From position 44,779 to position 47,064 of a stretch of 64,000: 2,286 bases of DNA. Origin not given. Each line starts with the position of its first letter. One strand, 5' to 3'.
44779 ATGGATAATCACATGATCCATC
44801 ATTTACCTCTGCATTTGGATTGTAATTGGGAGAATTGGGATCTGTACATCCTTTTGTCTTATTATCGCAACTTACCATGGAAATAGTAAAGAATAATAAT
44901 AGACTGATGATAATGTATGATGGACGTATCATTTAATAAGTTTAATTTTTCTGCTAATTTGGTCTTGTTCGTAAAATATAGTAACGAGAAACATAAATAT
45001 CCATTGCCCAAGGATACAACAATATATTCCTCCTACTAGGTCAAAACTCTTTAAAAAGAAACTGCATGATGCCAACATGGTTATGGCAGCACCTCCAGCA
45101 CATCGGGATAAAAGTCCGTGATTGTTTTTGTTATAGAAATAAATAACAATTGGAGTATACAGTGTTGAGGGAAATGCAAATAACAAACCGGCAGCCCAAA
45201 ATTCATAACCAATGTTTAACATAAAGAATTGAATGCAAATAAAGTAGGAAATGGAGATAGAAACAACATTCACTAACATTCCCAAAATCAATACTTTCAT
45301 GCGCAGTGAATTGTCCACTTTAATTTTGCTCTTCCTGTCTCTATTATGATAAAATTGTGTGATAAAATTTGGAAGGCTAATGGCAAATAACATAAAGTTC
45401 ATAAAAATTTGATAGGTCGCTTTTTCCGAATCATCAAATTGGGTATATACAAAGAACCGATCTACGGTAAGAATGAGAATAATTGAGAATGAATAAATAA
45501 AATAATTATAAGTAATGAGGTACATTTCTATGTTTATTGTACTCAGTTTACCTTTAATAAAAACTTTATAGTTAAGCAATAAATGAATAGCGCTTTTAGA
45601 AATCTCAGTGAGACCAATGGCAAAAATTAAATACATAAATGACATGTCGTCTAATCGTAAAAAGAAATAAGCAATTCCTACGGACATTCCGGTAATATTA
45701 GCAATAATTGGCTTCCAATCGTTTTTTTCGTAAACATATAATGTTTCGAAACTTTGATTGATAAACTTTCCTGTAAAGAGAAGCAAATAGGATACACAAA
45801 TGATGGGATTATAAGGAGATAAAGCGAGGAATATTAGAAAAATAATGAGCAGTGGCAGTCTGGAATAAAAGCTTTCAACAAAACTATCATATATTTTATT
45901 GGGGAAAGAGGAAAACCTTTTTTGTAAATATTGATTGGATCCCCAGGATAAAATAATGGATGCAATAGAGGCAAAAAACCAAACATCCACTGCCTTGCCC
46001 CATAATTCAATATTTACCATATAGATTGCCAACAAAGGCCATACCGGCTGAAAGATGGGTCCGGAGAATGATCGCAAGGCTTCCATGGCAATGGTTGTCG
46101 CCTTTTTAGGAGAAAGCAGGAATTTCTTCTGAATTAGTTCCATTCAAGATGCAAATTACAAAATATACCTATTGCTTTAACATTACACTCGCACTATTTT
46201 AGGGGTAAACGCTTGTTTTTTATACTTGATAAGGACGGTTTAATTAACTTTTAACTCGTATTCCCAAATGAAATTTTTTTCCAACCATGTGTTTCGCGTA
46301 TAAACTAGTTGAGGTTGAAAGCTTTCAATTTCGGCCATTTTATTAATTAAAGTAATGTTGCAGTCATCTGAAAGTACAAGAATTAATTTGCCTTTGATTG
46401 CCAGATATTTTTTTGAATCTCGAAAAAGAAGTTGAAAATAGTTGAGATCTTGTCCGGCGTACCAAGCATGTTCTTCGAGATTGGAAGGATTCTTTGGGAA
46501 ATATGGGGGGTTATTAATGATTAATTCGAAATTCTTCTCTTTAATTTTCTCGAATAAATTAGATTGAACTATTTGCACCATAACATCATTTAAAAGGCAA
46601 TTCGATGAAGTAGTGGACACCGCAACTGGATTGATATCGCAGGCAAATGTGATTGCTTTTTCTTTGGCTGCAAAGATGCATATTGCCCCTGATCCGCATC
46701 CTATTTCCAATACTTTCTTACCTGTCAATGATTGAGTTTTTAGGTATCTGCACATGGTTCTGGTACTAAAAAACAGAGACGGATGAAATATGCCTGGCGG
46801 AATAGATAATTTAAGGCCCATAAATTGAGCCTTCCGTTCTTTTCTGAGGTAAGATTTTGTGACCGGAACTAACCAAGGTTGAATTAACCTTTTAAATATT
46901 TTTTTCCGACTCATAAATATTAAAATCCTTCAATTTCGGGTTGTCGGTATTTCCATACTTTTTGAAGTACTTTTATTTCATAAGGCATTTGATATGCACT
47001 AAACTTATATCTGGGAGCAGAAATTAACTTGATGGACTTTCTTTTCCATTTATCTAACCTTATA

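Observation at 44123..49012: Minus-strand cluster: small membrane protein, B12-binding radical SAM enzyme, NPPY methyltransferase, flippase-like 12-TM protein, Cys-rich lipoprotein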

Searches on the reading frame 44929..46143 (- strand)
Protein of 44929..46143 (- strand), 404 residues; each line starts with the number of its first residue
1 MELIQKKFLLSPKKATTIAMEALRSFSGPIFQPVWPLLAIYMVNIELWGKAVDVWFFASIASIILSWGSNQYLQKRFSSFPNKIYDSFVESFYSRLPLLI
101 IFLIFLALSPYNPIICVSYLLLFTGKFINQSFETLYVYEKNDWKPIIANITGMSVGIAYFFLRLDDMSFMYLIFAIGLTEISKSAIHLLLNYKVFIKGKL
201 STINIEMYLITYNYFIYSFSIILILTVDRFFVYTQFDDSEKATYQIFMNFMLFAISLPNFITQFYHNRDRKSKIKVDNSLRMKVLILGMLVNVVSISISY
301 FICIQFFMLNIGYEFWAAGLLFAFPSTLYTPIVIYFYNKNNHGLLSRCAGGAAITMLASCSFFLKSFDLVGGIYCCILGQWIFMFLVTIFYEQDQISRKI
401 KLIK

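Call 3: search_protein_families(library=pfam, proteins=[window:44929-46143:-], max_evalue=0.01)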
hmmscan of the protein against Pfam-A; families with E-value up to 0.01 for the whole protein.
window:44929-46143:- (404 aa): 0 families

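Call 4: search_protein_families(library=ncbifam, proteins=[window:44929-46143:-], max_evalue=0.01)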
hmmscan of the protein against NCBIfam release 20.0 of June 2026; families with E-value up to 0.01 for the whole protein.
window:44929-46143:- (404 aa): 0 families

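Call 28: find_homologous_proteins(query=window:44929-46143:-)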
Query window:44929-46143:- (404 aa): 19 proteins with E <= 0.001 among 5964 candidates.
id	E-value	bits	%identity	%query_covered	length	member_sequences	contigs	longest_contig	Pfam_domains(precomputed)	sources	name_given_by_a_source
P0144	1.7e-259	879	99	100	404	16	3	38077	-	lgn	-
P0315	2.8e-219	746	80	100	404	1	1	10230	-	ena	-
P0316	3.7e-219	746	81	100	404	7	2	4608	-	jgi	jgi:hypothetical protein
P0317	1.1e-217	741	80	100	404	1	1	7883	-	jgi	jgi:hypothetical protein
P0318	9.1e-217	738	80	100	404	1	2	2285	-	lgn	-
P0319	2.5e-214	730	79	100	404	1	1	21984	-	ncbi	-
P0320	1.5e-213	727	78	100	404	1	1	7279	-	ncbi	-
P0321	1.8e-213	727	79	100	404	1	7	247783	-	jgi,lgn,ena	-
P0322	3.3e-212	723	78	100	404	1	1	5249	-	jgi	-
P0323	6.3e-212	722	78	100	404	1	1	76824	-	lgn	-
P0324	1.2e-208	711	77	100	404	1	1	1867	-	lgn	-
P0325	2.1e-207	707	76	100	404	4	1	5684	-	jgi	jgi:hypothetical protein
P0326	7.5e-200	682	72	100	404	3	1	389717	-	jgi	-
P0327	1.2e-198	678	72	100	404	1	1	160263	-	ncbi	-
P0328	1.2e-195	668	71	100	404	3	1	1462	-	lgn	-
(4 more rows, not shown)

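Call 32: search_protein_families(library=pfam, alignment_id=A1, max_evalue=1)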
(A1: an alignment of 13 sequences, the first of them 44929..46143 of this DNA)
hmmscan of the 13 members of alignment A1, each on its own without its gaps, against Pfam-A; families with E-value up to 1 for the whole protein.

A. member 1, window:44929-46143:- (404 aa): 0 families

B. families by the number of members that match (of 13 scanned): 5 families
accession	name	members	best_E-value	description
PF14050.11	Nudc_N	2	0.019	N-terminal conserved domain of Nudc.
PF01943.22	Polysacc_synt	1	0.00099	Polysaccharide biosynthesis protein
PF16996.10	Asp4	1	0.0026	Accessory secretory protein Sec Asp4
PF17272.7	DUF5337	1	0.0036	Family of unknown function (DUF5337)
PF16078.10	2-oxogl_dehyd_N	1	0.1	2-oxoglutarate dehydrogenase N-terminus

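Call 33: search_solved_structures(query=A1, max_evalue=1)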
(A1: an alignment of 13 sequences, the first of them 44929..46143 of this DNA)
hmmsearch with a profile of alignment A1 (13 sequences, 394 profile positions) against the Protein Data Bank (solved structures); distinct sequences matched with E-value up to 1: 0.

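Call 42: predict_structure(alignment_id=A2)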
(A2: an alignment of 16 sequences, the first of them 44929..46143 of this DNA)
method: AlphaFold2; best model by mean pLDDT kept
length: 404 residues; sequences in the alignment: 16
mean_pLDDT: 48.6   pTM: 0.45
mean pLDDT of the five models: 48.6, 46.7, 44.3, 43.3, 35.2
residues with pLDDT >= 90: 0; 70-90: 3; 50-70: 195; < 50: 206
segments of 3 or more residues with pLDDT < 50: 1-54, 64-97, 102-117, 131-141, 191-216, 233-235, 265-276, 368-372, 390-404
pLDDT, mean of each block of 10 residues (from residue 1): 30 36 35 43 46 51 45 34 32 43 47 50 52 43 53 55 53 52 53 42 40 49 54 50 57 56 48 45 56 66 59 61 54 51 50 56 53 53 51 43 36
secondary structure, 60 per line:
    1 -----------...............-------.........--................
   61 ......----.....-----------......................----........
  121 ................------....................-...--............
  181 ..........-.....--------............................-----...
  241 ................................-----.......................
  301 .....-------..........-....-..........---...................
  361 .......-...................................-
elements in order: H12-26 H34-42 H45-66 H71-75 H87-108 H113-136 H143-162 H169-190 H192-196 H205-232 H238-272 H278-305 H313-322 H324-327 H329-338 H342-367 H369-403

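Call 44: find_homologous_proteins(query=A1, max_evalue=0.001)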
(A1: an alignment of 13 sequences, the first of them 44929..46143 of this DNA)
Query A1 (13 sequences) (404 aa, profile of the alignment): 26 proteins with E <= 0.001 among 8000 candidates.
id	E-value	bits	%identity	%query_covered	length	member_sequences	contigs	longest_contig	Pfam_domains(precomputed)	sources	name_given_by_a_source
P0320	2.6e-138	479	78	100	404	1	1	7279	-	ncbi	-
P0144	3.3e-137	476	99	100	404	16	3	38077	-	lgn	-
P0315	5.6e-137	475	80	100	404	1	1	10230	-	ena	-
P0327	9.8e-136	471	72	100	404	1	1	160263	-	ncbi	-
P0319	3.2e-135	469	79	100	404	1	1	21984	-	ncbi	-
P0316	6.0e-134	465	81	100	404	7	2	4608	-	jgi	jgi:hypothetical protein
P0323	2.2e-133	463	78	100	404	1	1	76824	-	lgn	-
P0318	2.5e-133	463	80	100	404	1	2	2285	-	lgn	-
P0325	3.1e-132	459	76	100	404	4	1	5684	-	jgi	jgi:hypothetical protein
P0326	3.4e-132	459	72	100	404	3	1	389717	-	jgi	-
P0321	5.2e-132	459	79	100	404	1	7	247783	-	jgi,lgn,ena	-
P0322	1.6e-131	457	78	100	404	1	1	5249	-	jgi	-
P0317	1.1e-130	454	80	100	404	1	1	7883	-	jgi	jgi:hypothetical protein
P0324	4.5e-128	446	77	100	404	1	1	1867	-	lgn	-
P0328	7.1e-125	435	71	100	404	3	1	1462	-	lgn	-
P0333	4.7e-108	380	32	14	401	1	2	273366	-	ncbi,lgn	ncbi:MAG: hypothetical protein V4635_01015 [Bacteroidota bacterium]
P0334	5.9e-76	274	22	29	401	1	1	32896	-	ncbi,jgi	-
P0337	7.6e-9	53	29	15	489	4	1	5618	PF01943.23,PF13440.12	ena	-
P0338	6.1e-8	50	32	15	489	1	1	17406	PF01943.23,PF01554.24,PF13440.12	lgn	-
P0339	5.5e-5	40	-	-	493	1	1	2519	PF01943.23,PF13440.12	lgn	-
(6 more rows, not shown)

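Call 76: find_encoding_contigs(protein=P0334, flank=10000, max_places=1)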
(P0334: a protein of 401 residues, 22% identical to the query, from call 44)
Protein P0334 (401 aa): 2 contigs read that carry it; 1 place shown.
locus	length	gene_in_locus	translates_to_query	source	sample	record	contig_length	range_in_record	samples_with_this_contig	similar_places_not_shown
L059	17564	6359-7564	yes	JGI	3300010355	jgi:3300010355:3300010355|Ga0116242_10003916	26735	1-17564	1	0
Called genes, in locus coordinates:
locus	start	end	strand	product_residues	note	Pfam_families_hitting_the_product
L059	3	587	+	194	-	PF18962:Por_Secre_tail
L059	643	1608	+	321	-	PF01073:3Beta_HSD, PF01370:Epimerase, PF04321:RmlD_sub_bind (weak), PF16363:GDP_Man_Dehyd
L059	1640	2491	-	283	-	PF18962:Por_Secre_tail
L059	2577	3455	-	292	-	PF02311:AraC_binding (weak), PF12833:HTH_18, PF00165:HTH_AraC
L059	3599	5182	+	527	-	PF09594:GT87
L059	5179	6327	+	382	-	-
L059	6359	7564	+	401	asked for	-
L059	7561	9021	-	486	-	PF04932:Wzy_C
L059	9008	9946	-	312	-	PF02706:Wzz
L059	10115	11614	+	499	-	PF02310:B12-binding, PF04055:Radical_SAM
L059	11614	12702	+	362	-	PF04055:Radical_SAM, PF13186:SPASM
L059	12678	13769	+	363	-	PF04055:Radical_SAM, PF13353:Fer4_12 (weak), PF13186:SPASM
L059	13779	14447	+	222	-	PF05175:MTS, PF10294:Methyltransf_16 (weak), PF06325:PrmA, PF03602:Cons_hypoth95 (weak), PF13847:Methyltransf_31 (weak), PF08241:Methyltransf_11 (faint), PF08242:Methyltransf_12 (weak), PF13649:Methyltransf_25 (weak)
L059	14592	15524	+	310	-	-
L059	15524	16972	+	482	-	PF02310:B12-binding, PF04055:Radical_SAM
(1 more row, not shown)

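Call 77: find_encoding_contigs(protein=P0333, flank=10000, max_places=1)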
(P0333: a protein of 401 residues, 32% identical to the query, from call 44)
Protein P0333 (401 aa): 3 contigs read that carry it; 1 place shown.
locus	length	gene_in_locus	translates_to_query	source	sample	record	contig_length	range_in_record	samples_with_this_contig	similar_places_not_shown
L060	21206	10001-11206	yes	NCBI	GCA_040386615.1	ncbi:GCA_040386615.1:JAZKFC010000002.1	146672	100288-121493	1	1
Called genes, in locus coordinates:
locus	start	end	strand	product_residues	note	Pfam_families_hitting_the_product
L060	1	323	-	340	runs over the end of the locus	PF13527:Acetyltransf_9 (faint), PF13673:Acetyltransf_10, PF00583:Acetyltransf_1, PF13508:Acetyltransf_7, PF08445:FR47, PF00583:Acetyltransf_1, PF13673:Acetyltransf_10, PF13508:Acetyltransf_7 (weak), +1 more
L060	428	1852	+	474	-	PF00392:GntR, PF00155:Aminotran_1_2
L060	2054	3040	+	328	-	PF18962:Por_Secre_tail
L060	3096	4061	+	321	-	PF01073:3Beta_HSD, PF01370:Epimerase, PF04321:RmlD_sub_bind (weak), PF16363:GDP_Man_Dehyd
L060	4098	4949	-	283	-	PF18962:Por_Secre_tail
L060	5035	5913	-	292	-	PF02311:AraC_binding (weak), PF12833:HTH_18, PF00165:HTH_AraC (weak)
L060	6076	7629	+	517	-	PF09594:GT87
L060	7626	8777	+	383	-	-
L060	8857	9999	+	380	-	PF01757:Acyl_transf_3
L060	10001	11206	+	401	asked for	-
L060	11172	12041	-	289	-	PF00535:Glycos_transf_2, PF10111:Glyco_tranf_2_2, PF13641:Glyco_tranf_2_3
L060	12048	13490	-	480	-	PF04932:Wzy_C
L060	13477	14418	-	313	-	PF02706:Wzz (faint)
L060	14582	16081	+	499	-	PF02310:B12-binding, PF04055:Radical_SAM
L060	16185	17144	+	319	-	PF04055:Radical_SAM, PF13353:Fer4_12 (weak), PF13186:SPASM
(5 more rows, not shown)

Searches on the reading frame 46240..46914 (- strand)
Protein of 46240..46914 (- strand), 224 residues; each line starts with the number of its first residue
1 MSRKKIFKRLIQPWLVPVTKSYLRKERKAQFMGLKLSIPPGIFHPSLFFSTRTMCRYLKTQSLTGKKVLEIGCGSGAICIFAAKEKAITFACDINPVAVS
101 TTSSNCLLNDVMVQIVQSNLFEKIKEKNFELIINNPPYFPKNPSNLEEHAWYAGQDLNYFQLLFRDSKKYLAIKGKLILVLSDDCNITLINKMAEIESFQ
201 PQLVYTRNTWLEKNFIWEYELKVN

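Call 3: search_protein_families(library=pfam, proteins=[window:46240-46914:-], max_evalue=0.01)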
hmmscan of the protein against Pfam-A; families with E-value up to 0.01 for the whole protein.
window:46240-46914:- (224 aa): 12 families
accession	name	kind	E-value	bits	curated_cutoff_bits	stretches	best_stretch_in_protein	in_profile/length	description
PF05175.20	MTS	-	9.7e-19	68.1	23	1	40-187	8-146/170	Methyltransferase small domain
PF06325.19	PrmA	-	2.5e-11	44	22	1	51-135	147-233/296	Ribosomal protein L11 methyltransferase (PrmA)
PF13847.12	Methyltransf_31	-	2.6e-06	27.6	27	1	65-135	4-81/145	Methyltransferase domain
PF13649.12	Methyltransf_25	-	9.3e-06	26.7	27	1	68-134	1-70/97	Methyltransferase domain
PF08242.18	Methyltransf_12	-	0.00041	21.5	30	1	69-133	1-70/98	Methyltransferase domain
PF08241.18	Methyltransf_11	-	0.00066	20.7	21.2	1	69-134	1-66/95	Methyltransferase domain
PF07669.17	Eco57I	-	0.00097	19.7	25.3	1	121-183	65-136/171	Eco57I restriction-modification methylase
PF13489.12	Methyltransf_23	-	0.001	19.2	27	1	54-109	9-61/164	Methyltransferase domain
PF02384.22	N6_Mtase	-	0.0014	18.4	20.4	1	53-152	37-151/311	N-6 DNA Methylase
PF03602.21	Cons_hypoth95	-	0.0056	16.8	24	1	60-141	38-126/182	Conserved hypothetical protein 95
PF10294.15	Methyltransf_16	-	0.0068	16.6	21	0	55-110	37-93/174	Lysine methyltransferase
PF01728.25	FtsJ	-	0.008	16.6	24.1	0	64-205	21-124/181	FtsJ-like methyltransferase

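Call 4: search_protein_families(library=ncbifam, proteins=[window:46240-46914:-], max_evalue=0.01)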
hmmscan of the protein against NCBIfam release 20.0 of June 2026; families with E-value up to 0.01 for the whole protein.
window:46240-46914:- (224 aa): 35 families (the best 25 are shown)
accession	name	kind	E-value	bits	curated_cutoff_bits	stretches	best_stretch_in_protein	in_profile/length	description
NF011529.0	PRK14968.1-3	equivalog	1.2e-27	96.6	162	1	31-208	5-183/198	putative methyltransferase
TIGR00537.1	hemK_rel_arch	hypoth_equivalog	1.8e-20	73.4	87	1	62-215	17-174/179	HemK2/MTQ2 family protein methyltransferase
TIGR03534.1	RF_mod_PrmC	equivalog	3.1e-20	72.7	199.1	1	27-176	51-214/253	peptide chain release factor N(5)-glutamine methyltransferase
TIGR00536.1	hemK_fam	subfamily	2.8e-18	66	115.5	1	27-150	76-212/286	HemK family protein methyltransferase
NF011530.0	PRK14968.1-4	equivalog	1.2e-17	63.9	243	1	64-217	39-193/202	putative methyltransferase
TIGR03533.1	L3_gln_methyl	equivalog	8.9e-14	51.5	229.7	1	62-183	119-253/284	50S ribosomal protein L3 N(5)-glutamine methyltransferase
NF011527.0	PRK14968.1-1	equivalog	1.5e-13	50.9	242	1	64-205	34-175/192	putative methyltransferase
NF011528.0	PRK14968.1-2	equivalog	4.4e-13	49.2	171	1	27-156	5-136/205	putative methyltransferase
NF007023.0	PRK09489.1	equivalog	2.2e-12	46.8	295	1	61-140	194-273/342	16S rRNA (guanine(1207)-N(2))-methyltransferase RsmC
NF002421.0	PRK01544.1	equivalog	2.6e-12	46.3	567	1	65-180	139-268/524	bifunctional peptide chain release factor N(5)-glutamine methyltransferase PrmC/tRNA (guanosine(46)-N7)-methyltransferase TrmB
NF001786.0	PRK00517.2-4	equivalog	3.1e-12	46.2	327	1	36-135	114-213/277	50S ribosomal protein L11 methyltransferase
NF001785.0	PRK00517.2-2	equivalog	4.3e-12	45.8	188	1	50-135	131-218/282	50S ribosomal protein L11 methyltransferase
TIGR00406.1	prmA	equivalog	3.9e-11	42.9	183.15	1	38-135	132-232/288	50S ribosomal protein L11 methyltransferase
NF001790.0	PRK00517.3-3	equivalog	5.7e-10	39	269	1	19-135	78-198/262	50S ribosomal protein L11 methyltransferase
NF047853.1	tRm6a37MtseTrmN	equivalog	1.5e-09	38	350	1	65-193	44-180/244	tRNA(1)(Val) (adenine(37)-N(6))-methyltransferase TrmN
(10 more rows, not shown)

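Call 29: search_solved_structures(query=window:46240-46914:-, max_evalue=0.00001)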
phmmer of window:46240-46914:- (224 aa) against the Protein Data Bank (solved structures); distinct sequences matched with E-value up to 0.00001: 14.
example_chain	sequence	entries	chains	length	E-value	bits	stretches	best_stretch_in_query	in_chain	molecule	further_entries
2pjd_A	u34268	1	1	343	1.5e-09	41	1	33-145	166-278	Ribosomal RNA small subunit methyltransferase C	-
1dus_A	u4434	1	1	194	1.2e-08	38.1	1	66-138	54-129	MJ0882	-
1sg9_A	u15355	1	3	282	1.9e-08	37.4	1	29-146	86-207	hemK protein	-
1nv8_A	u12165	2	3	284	2e-08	37.3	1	29-146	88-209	hemK protein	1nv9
1vq1_A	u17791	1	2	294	2.1e-08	37.2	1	29-146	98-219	N5-glutamine methyltransferase, HemK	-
8cnc_A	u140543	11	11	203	9.2e-07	31.9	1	63-196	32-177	Methyltransferase N6AMT1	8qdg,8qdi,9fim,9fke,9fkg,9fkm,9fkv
6h1d_A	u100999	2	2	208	9.9e-07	31.8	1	63-195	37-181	HemK methyltransferase family member 2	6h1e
6khs_A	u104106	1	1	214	1.1e-06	31.7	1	63-195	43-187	Methyltransferase N6AMT1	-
6k0x_A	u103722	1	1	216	1.1e-06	31.6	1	63-195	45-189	Methyltransferase N6AMT1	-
6kmr_B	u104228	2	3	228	1.3e-06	31.4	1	63-194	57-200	Methyltransferase N6AMT1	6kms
6ped_A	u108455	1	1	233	1.4e-06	31.3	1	63-194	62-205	Methyltransferase N6AMT1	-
2b3t_A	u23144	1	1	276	3.3e-06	30.1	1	66-147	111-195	Protein methyltransferase hemK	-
1t43_A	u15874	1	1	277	3.4e-06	30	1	66-147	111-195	Protein methyltransferase hemK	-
5yac_A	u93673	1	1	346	4e-06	29.8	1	33-139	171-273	tRNA (guanine(37)-N1)-methyltransferase Trm5b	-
